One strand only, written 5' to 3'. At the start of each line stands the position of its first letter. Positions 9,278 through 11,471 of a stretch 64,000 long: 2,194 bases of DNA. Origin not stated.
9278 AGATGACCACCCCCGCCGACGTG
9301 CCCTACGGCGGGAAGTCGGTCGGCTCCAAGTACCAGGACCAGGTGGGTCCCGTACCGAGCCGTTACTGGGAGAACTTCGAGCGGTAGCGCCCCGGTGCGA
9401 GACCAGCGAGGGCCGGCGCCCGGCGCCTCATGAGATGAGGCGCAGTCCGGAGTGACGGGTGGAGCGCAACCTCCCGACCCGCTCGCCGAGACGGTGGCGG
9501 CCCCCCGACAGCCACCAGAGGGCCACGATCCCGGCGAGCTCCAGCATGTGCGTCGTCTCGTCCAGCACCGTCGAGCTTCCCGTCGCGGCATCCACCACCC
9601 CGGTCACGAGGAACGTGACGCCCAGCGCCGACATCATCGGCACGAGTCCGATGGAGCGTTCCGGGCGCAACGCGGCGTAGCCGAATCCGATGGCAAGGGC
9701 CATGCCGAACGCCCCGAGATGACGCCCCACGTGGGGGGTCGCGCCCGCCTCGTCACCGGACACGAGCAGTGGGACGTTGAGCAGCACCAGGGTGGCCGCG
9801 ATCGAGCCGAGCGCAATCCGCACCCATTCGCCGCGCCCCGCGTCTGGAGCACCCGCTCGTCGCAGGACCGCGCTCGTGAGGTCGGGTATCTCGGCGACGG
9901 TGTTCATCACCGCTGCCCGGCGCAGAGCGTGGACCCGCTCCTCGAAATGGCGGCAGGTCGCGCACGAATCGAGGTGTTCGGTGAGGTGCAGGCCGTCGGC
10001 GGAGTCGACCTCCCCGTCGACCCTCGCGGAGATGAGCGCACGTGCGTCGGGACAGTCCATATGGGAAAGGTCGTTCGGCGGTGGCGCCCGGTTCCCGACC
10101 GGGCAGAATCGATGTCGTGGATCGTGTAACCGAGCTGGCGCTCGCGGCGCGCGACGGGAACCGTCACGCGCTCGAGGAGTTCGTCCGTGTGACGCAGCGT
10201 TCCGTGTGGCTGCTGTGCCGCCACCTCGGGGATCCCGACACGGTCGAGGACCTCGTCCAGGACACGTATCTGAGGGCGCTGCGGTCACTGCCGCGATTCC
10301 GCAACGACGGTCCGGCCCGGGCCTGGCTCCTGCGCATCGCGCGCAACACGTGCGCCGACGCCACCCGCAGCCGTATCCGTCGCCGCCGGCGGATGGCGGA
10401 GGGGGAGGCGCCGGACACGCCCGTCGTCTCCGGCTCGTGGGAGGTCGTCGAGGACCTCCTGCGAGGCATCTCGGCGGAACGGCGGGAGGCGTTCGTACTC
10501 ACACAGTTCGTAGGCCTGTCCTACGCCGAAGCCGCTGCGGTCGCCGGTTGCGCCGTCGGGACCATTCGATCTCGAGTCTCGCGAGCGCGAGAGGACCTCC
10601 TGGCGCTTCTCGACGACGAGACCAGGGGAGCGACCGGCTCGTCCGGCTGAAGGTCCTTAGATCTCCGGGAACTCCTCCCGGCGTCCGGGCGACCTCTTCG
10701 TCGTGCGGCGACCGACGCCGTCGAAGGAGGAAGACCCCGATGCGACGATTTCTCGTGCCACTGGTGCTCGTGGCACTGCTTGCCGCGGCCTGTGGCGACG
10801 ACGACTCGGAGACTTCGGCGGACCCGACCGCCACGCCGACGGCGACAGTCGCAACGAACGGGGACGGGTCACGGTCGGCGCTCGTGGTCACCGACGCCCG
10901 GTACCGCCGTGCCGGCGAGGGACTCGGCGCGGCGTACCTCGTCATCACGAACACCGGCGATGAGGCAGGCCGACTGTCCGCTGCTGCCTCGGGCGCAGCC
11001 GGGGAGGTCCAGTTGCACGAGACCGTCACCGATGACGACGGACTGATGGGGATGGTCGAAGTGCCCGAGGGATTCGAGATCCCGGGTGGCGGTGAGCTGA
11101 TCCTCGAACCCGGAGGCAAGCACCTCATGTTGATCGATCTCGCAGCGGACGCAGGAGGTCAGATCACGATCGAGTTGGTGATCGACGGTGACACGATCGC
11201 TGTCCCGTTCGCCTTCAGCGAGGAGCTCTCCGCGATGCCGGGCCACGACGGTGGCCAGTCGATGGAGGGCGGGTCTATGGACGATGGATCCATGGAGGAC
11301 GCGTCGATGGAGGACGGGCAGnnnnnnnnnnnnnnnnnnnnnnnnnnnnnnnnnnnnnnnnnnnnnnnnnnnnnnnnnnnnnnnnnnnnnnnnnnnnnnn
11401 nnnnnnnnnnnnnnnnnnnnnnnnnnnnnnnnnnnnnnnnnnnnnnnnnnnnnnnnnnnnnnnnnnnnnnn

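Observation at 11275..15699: Five overlapping genes couple an ABC exporter to cytochrome c, SCO1, a Cys/His lipoprotein and an unknown membrane protein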

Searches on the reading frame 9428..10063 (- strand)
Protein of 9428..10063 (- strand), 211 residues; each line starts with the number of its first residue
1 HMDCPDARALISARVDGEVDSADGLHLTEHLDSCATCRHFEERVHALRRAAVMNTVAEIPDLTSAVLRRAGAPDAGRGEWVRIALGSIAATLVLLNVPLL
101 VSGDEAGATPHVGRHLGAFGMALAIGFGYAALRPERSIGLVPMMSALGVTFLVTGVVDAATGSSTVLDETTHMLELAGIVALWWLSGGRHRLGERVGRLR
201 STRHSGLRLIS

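Call 42: search_protein_families(library=ncbifam, proteins=[window:9428-10063:-], max_evalue=0.001)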
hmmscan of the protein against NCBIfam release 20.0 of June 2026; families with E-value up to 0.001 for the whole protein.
window:9428-10063:- (211 aa): 2 families
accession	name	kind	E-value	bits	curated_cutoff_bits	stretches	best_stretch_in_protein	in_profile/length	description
NF052368.1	antisigmaE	subfamily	2.9e-06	27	50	1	2-48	2-48/48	anti-sigma factor family protein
TIGR03988.1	antisig_RsrA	equivalog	0.00017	21.6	62.5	1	3-39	1-37/77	mycothiol system anti-sigma-R factor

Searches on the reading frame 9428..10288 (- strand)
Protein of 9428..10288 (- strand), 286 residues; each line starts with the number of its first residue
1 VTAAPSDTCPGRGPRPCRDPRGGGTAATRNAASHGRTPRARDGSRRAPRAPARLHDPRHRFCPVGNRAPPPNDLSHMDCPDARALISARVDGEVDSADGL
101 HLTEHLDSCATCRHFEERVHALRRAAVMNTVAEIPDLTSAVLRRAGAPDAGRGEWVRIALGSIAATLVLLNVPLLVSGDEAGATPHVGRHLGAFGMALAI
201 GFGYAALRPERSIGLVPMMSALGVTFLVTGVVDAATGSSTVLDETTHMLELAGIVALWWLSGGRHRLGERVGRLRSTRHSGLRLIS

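Call 5: search_protein_families(library=pfam, proteins=[window:9428-10288:-], max_evalue=0.01)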
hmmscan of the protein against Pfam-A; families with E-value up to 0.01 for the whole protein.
window:9428-10288:- (286 aa): 1 family
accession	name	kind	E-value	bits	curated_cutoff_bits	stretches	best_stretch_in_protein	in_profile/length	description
PF13490.11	zf-HC2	-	5.1e-07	30.1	22.2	1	79-113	1-35/35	Putative zinc-finger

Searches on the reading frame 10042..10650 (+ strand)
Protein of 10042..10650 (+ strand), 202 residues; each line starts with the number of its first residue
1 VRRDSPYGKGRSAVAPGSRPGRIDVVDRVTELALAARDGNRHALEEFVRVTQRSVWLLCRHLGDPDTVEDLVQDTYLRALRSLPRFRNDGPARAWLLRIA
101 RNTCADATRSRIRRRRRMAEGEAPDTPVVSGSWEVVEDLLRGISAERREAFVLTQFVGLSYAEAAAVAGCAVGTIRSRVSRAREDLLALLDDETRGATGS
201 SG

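Call 5: search_protein_families(library=pfam, proteins=[window:10042-10650:+], max_evalue=0.01)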
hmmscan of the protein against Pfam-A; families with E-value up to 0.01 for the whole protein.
window:10042-10650:+ (202 aa): 4 families
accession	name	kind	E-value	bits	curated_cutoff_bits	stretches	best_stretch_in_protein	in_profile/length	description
PF04542.20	Sigma70_r2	-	8.2e-16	58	24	1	56-111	11-68/71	Sigma-70 region 2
PF08281.18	Sigma70_r4_2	-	6.4e-13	48.6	25.7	1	136-186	4-54/54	Sigma-70, region 4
PF04545.22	Sigma70_r4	-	4.6e-05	23.3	24.1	1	140-185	2-47/50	Sigma-70, region 4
PF07638.17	Sigma70_ECF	-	0.0067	16.8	21.1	0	71-186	52-179/185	ECF sigma factor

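Call 42: search_protein_families(library=ncbifam, proteins=[window:10042-10650:+], max_evalue=0.001)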
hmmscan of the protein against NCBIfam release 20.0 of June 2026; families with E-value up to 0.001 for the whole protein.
window:10042-10650:+ (202 aa): 82 families (the best 25 are shown)
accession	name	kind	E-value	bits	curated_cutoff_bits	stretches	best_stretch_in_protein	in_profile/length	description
NF009187.0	PRK12535.1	equivalog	3.3e-45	154.2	290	1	27-193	11-185/197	RNA polymerase sigma factor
NF007231.0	PRK09649.1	equivalog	1.6e-41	142.2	219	1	28-193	10-179/185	RNA polymerase sigma factor SigC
TIGR02939.1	RpoE_Sigma70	equivalog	1.6e-22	80.4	236.15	2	36-114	14-93/190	RNA polymerase sigma factor RpoE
NF007225.0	PRK09643.1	equivalog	2.3e-22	79.7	190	1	31-195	16-187/204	RNA polymerase sigma factor SigM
TIGR02983.1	SigE-fam_strep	subfamily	1.2e-21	77.3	141.55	1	40-191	4-159/162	SigE family RNA polymerase sigma factor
NF009198.0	PRK12546.1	equivalog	2.8e-21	76.1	270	1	64-193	30-164/188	RNA polymerase sigma factor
NF009199.0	PRK12547.1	subfamily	3.1e-21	75.7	219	1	65-193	30-163/184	RNA polymerase sigma factor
NF009192.0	PRK12540.1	equivalog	6e-21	74.9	307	1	63-191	27-160/182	RNA polymerase sigma factor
NF007216.0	PRK09638.1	equivalog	7.4e-20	71.4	194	1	31-188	7-172/180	RNA polymerase sigma factor SigY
NF009171.0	PRK12518.1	equivalog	9.3e-20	71.2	208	1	31-192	16-186/191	RNA polymerase sigma factor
NF009164.0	PRK12511.1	equivalog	9.4e-20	70.9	185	1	64-193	27-162/182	RNA polymerase sigma factor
TIGR02937.1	sigma70-ECF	superfamily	1.3e-19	70.5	42.9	1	42-187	1-162/165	sigma-70 family RNA polymerase sigma factor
NF009166.1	PRK12513.1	equivalog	2.4e-19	69.8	206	1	31-193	11-189/193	RNA polymerase sigma factor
NF009169.0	PRK12516.1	equivalog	1.3e-18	67.1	321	1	62-193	31-167/188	RNA polymerase sigma factor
NF007227.0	PRK09645.1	subfamily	1.4e-18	67.4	202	1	54-183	25-163/177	sigma-70 family RNA polymerase sigma factor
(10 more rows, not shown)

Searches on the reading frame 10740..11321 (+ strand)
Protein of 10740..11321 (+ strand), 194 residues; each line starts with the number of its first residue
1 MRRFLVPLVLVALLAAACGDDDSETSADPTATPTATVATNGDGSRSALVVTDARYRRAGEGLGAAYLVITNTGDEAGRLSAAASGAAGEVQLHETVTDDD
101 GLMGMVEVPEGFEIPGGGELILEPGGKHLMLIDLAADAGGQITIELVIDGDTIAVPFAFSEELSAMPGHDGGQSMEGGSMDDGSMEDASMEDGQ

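Call 5: search_protein_families(library=pfam, proteins=[window:10740-11321:+], max_evalue=0.01)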
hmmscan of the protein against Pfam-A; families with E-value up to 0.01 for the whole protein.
seq(194 aa): 1 family
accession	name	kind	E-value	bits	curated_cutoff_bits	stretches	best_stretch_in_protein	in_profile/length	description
PF04314.18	PCuAC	-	4.5e-25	88.1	29.4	1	50-150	1-103/109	Copper chaperone PCu(A)C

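Call 42: search_protein_families(library=ncbifam, proteins=[window:10740-11321:+], max_evalue=0.001)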
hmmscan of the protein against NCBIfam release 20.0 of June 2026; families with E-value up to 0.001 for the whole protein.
seq(194 aa): 1 family
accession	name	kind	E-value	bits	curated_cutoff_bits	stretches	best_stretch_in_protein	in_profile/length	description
NF038033.1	FEA1_rel_lipo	equivalog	0.00026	19.8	250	1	8-101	5-97/406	FEA1-related lipoprotein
